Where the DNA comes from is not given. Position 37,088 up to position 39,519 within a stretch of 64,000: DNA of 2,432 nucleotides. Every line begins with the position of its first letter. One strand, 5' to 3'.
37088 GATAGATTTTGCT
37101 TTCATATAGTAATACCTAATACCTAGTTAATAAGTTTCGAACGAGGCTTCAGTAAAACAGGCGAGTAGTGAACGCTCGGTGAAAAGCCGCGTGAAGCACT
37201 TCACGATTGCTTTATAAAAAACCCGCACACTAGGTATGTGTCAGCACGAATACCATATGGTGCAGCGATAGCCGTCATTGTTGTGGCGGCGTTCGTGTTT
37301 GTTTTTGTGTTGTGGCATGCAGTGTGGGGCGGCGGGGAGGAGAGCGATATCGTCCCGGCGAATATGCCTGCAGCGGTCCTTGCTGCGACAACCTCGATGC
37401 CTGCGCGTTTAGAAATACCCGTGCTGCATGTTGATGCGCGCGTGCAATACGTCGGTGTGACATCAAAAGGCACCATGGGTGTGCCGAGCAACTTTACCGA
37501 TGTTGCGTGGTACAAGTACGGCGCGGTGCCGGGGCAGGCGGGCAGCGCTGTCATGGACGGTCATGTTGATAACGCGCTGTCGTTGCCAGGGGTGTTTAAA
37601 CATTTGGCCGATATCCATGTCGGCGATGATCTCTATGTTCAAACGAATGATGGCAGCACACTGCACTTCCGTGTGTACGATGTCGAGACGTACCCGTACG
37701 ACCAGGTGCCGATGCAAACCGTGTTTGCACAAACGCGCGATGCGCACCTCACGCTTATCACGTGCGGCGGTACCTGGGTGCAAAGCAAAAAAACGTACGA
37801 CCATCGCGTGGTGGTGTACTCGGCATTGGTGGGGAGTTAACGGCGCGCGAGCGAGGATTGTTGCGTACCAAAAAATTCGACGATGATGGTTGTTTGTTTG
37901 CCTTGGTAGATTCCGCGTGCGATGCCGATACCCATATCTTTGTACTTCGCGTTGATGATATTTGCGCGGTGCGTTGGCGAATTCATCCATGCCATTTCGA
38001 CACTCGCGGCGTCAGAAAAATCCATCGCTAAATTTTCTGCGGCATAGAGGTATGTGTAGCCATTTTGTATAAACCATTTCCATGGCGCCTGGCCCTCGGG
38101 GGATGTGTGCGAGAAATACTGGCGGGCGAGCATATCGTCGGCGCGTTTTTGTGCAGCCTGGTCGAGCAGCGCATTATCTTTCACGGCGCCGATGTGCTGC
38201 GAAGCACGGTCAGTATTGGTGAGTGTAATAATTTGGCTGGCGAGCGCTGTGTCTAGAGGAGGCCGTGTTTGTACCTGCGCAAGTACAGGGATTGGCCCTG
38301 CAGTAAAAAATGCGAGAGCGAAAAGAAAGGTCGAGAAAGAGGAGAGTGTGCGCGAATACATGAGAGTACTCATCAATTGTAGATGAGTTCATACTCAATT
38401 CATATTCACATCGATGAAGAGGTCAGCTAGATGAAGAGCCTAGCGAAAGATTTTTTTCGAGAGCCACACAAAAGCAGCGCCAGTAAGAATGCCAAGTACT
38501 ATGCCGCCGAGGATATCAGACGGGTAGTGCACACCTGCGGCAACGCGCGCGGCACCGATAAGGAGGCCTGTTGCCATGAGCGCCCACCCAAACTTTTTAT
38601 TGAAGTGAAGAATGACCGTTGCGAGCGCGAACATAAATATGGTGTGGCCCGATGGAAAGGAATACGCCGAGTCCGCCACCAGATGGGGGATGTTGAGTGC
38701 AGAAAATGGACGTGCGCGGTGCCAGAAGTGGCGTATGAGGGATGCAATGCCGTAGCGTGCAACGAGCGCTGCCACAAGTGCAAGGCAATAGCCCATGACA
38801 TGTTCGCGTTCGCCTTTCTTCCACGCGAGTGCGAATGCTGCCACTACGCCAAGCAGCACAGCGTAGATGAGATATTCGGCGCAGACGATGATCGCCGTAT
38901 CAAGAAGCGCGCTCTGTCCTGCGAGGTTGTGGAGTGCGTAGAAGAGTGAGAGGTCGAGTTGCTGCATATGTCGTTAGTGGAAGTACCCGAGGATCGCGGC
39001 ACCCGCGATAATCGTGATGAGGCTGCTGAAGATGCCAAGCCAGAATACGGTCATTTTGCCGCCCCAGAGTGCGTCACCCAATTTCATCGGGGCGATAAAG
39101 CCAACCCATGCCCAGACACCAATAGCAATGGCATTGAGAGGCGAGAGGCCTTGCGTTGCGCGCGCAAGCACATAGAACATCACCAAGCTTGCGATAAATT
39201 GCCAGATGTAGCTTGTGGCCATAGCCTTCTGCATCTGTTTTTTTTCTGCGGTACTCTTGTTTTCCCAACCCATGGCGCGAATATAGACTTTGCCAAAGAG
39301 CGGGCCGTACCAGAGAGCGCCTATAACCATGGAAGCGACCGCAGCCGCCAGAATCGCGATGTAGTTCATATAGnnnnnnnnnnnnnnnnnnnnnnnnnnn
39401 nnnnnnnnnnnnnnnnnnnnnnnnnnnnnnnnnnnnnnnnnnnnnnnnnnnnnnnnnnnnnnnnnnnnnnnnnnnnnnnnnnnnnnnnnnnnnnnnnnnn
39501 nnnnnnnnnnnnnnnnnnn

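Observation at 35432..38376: Sortase locus with a non-canonical VPNTG sorting signal and Ser/Thr/Gly-rich surface proteins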

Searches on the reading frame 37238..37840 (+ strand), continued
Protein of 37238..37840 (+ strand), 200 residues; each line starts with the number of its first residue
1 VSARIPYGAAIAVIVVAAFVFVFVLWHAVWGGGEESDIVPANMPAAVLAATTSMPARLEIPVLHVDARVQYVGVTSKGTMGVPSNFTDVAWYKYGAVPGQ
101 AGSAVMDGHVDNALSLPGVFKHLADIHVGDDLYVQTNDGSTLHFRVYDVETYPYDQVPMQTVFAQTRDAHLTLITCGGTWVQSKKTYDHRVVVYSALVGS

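Call 41: fold_search(model_id=the predicted structure, library=pdb)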
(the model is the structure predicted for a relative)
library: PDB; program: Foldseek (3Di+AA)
matches with E <= 10: 544; with E <= 0.001: 112
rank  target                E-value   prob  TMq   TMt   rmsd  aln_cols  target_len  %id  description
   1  3tbe_C                1.7e-10  1.00  0.58  0.61   7.4       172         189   19  The crystal structure of the complex of Streptococcus agalactiae sortase C1 and MTSET (released 2011-10-26)
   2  2xwg_E                1.9e-10  1.00  0.54  0.60   3.0       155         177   24  Crystal structure of sortase C-1 from Actinomyces oris (formerly Actinomyces naeslundii) (released 2011-02-23)
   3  3tbe_A                2.5e-10  1.00  0.58  0.59   7.6       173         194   18  The crystal structure of the complex of Streptococcus agalactiae sortase C1 and MTSET (released 2011-10-26)
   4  6bwe_B                2.8e-10  1.00  0.58  0.62   2.2       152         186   20  Sortase A from Corynebacterium diphtheriae, lid mutant (released 2017-12-27)
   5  3tbe_D                3.0e-10  1.00  0.58  0.60   7.9       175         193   18  The crystal structure of the complex of Streptococcus agalactiae sortase C1 and MTSET (released 2011-10-26)
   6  5k9a                  4.8e-10  1.00  0.58  0.54   2.5       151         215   20  Sortase A from Corynebacterium diphtheriae (released 2016-06-15)
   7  3tbe_F                4.8e-10  1.00  0.58  0.61   6.8       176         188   19  The crystal structure of the complex of Streptococcus agalactiae sortase C1 and MTSET (released 2011-10-26)
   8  3rbj_B                5.3e-10  1.00  0.57  0.61   6.1       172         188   17  Crystal Structure of the lid-mutant of Streptococcus agalactiae Sortase C1 (released 2011-09-07)
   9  2xwg_B                5.7e-10  1.00  0.55  0.59   5.9       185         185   22  Crystal structure of sortase C-1 from Actinomyces oris (formerly Actinomyces naeslundii) (released 2011-02-23)
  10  6ixz_B                6.0e-10  1.00  0.54  0.60   3.5       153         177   16  X-ray structure of sortase C from Clostridium perfringens SM101 (released 2019-08-14)
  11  3tbe_B                6.0e-10  1.00  0.57  0.59   3.9       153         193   19  The crystal structure of the complex of Streptococcus agalactiae sortase C1 and MTSET (released 2011-10-26)
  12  3tbe_E                6.0e-10  1.00  0.58  0.60   7.8       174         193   18  The crystal structure of the complex of Streptococcus agalactiae sortase C1 and MTSET (released 2011-10-26)
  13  2xwg_A                6.4e-10  1.00  0.56  0.62   3.1       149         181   24  Crystal structure of sortase C-1 from Actinomyces oris (formerly Actinomyces naeslundii) (released 2011-02-23)
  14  8t28                  9.0e-10  1.00  0.52  0.55   6.9       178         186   20  The crystal structure of SrtC2 sortase from Actinomyces oris (released 2024-04-17)
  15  2xwg_D                1.1e-09  1.00  0.57  0.61   2.5       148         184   24  Crystal structure of sortase C-1 from Actinomyces oris (formerly Actinomyces naeslundii) (released 2011-02-23)
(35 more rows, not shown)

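Call 44: search_protein_families(library=ncbifam, alignment_id=A1, max_evalue=0.001)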
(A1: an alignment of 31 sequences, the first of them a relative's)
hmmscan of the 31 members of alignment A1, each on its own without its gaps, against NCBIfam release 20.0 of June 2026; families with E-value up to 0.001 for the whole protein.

A. member 1, P0001 (200 aa): 7 families
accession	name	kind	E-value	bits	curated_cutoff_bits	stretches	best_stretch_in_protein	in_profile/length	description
NF033748.1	class_F_sortase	subfamily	5e-42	143.2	166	1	50-197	6-154/155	class F sortase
NF033747.1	class_E_sortase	subfamily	3.6e-08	33.5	160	1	49-198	65-206/211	class E sortase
NF033746.1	class_D_sortase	subfamily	8.4e-08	32.1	165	1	88-176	36-114/135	class D sortase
TIGR01076.1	sortase_fam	subfamily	3.6e-07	30.1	39.35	1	57-194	2-131/136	sortase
TIGR03784.1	marine_sortase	equivalog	6.1e-07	29.2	158.25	1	90-176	79-156/174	class GN sortase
NF058671.1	sortase_SrtD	exception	9.4e-07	28.7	140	1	89-176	91-168/187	class D sortase, LPxTATN-specific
NF033745.1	class_C_sortase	subfamily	0.00012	21.9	160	1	99-184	132-212/220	class C sortase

B. families by the number of members that match (of 31 scanned): 7 families
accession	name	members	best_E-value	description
NF033748.1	class_F_sortase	31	5e-42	class F sortase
TIGR03784.1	marine_sortase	30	5.2e-09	class GN sortase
NF033747.1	class_E_sortase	29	2.1e-11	class E sortase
TIGR01076.1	sortase_fam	28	3e-10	sortase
NF033746.1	class_D_sortase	25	3.4e-08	class D sortase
NF033745.1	class_C_sortase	25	5.3e-07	class C sortase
NF058671.1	sortase_SrtD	23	3.7e-08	class D sortase, LPxTATN-specific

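Call 45: find_encoding_contigs(protein=P0002, flank=7000, max_places=2)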
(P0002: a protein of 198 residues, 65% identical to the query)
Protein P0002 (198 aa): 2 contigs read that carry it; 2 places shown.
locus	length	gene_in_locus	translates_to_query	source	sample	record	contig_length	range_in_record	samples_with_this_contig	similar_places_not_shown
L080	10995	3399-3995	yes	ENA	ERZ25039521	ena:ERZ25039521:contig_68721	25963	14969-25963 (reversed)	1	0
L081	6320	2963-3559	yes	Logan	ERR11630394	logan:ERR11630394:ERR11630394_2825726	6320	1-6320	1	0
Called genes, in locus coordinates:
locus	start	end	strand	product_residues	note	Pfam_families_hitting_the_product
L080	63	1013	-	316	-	PF05231:MASE1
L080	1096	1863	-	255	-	PF13290:CHB_HEX_C_1, PF13287:Fn3_assoc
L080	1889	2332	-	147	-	-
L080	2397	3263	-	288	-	-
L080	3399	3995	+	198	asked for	PF04203:Sortase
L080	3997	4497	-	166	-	PF00188:CAP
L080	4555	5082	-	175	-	PF14378:PAP2_3 (faint), PF01569:PAP2, PF14360:PAP2_C (weak)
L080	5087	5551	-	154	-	PF08570:DUF1761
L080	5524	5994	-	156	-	PF00856:SET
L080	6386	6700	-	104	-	-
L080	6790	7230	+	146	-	-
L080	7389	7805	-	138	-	-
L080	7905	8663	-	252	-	PF13367:PrsW-protease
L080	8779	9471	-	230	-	PF01471:PG_binding_1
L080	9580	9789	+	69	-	PF21748:UPF0150 (weak)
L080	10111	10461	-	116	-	-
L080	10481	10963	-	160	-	-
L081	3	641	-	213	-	?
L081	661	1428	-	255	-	PF13290:CHB_HEX_C_1, PF13287:Fn3_assoc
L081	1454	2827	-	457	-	PF00041:fn3 (faint), PF19078:Big_12, PF16656:Pur_ac_phosph_N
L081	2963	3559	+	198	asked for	PF04203:Sortase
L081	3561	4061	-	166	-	PF00188:CAP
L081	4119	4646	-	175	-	PF14378:PAP2_3 (faint), PF01569:PAP2, PF14360:PAP2_C (weak)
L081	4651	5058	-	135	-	PF08570:DUF1761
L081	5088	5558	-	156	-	PF00856:SET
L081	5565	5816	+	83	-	PF13376:OmdA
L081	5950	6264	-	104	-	-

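Call 65: search_protein_representatives(alignment_id=A1)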
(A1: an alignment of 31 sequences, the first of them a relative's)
Query: 31 sequences, 201 profile positions. Proteins with E-value up to 0.001 (for the whole library): 17426; up to 1e-10: 11047; up to 1e-30: 2721. The best 150 are listed.
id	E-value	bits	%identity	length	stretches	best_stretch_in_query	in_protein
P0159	7.0e-80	283.6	-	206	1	4-200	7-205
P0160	2.7e-79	281.7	-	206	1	6-200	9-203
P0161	7.2e-79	280.2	-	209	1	6-200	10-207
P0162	7.9e-77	273.6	-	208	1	9-199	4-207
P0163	2.7e-76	271.8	-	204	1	5-200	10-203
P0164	2.3e-73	262.3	-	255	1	46-200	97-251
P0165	3.3e-73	261.8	-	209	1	4-199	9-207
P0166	4.9e-73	261.2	-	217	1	5-200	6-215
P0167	5.5e-73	261.1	-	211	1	5-200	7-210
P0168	1.7e-71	256.2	-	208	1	3-200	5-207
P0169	4.6e-71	254.8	-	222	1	44-200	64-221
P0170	5.1e-71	254.6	-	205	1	4-200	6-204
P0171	1.3e-70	253.3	-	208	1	3-200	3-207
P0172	1.6e-70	253.0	-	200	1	10-200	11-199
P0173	2.7e-70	252.2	-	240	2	33-200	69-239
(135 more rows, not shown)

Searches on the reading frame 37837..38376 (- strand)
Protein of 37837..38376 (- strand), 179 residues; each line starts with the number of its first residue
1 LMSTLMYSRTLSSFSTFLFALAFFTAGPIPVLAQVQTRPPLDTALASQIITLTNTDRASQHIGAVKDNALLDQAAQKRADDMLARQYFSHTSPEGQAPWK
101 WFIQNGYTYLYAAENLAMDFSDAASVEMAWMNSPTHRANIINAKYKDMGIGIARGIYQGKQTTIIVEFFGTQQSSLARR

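Call 3: search_protein_families(library=pfam, proteins=[window:37837-38376:-], max_evalue=0.01)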
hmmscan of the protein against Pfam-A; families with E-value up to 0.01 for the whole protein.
window:37837-38376:- (179 aa): 1 family
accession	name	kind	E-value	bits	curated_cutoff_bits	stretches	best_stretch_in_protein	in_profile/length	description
PF00188.32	CAP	-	4.1e-16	60.3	21.1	1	52-158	3-108/117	Cysteine-rich secretory protein family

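Call 4: search_protein_families(library=ncbifam, proteins=[window:37837-38376:-], max_evalue=0.01)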
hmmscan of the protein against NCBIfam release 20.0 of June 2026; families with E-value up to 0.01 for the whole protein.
window:37837-38376:- (179 aa): 2 families
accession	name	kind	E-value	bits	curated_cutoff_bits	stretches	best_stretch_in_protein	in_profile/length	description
TIGR02909.1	spore_YkwD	subfamily_domain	5e-29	100.8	171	1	46-160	5-119/127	uncharacterized protein, YkwD family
NF052539.1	DivAsocLipDalA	equivalog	2.5e-11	43.7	200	1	43-153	45-155/169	divisome-associated lipoprotein DalA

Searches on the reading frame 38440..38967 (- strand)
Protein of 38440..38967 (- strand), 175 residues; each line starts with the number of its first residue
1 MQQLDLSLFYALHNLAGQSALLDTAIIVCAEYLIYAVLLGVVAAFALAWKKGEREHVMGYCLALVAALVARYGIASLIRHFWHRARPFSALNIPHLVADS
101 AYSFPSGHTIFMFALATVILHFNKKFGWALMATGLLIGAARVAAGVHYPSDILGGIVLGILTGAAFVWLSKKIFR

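Call 3: search_protein_families(library=pfam, proteins=[window:38440-38967:-], max_evalue=0.01)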
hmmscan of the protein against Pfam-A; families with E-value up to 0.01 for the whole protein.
window:38440-38967:- (175 aa): 3 families
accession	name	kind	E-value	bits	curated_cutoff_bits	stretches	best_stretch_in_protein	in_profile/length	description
PF01569.27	PAP2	-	6e-22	78.2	27.2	1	62-172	3-127/130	PAP2 superfamily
PF14378.12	PAP2_3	-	5.6e-08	33.2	27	1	67-162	95-187/190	PAP2 superfamily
PF14360.12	PAP2_C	-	2.7e-05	25.1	27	1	106-162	8-68/74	PAP2 superfamily C-terminal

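Call 4: search_protein_families(library=ncbifam, proteins=[window:38440-38967:-], max_evalue=0.01)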
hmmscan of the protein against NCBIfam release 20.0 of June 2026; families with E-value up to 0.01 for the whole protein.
window:38440-38967:- (175 aa): 5 families
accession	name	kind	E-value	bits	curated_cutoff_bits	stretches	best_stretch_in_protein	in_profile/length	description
NF008813.0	PRK11837.1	equivalog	2.3e-16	60.3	229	1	1-168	2-172/202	undecaprenyl-diphosphate phosphatase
NF047884.1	UdeprDiPSep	equivalog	2e-15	57.2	250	1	8-164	28-181/188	undecaprenyl-diphosphatase SepP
NF007975.0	PRK10699.1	equivalog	4.2e-07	29.6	261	1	95-174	150-234/254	phosphatidylglycerophosphatase B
NF045654.1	APhasePhoC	equivalog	8.1e-05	22.2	430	1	102-158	162-218/248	acid phosphatase PhoC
NF007159.0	PRK09597.1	equivalog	0.0049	16.6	177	1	100-167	117-185/191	lipid A 1-phosphatase LpxE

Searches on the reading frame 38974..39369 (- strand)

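Call 3: search_protein_families(library=pfam, proteins=[window:38974-39369:-], max_evalue=0.01)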
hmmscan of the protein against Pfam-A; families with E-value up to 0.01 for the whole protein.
window:38974-39369:- (131 aa): 2 families
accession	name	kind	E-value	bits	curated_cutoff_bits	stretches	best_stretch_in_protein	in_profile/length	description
PF08570.15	DUF1761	-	2.8e-19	70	31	1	4-127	1-122/123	Protein of unknown function (DUF1761)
PF12966.13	AtpR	-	0.00037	21.3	26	1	16-72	4-60/86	N-ATPase, AtpR subunit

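Call 4: search_protein_families(library=ncbifam, proteins=[window:38974-39369:-], max_evalue=0.01)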
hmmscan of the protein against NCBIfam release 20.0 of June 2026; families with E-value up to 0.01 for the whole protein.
window:38974-39369:- (131 aa): 0 families
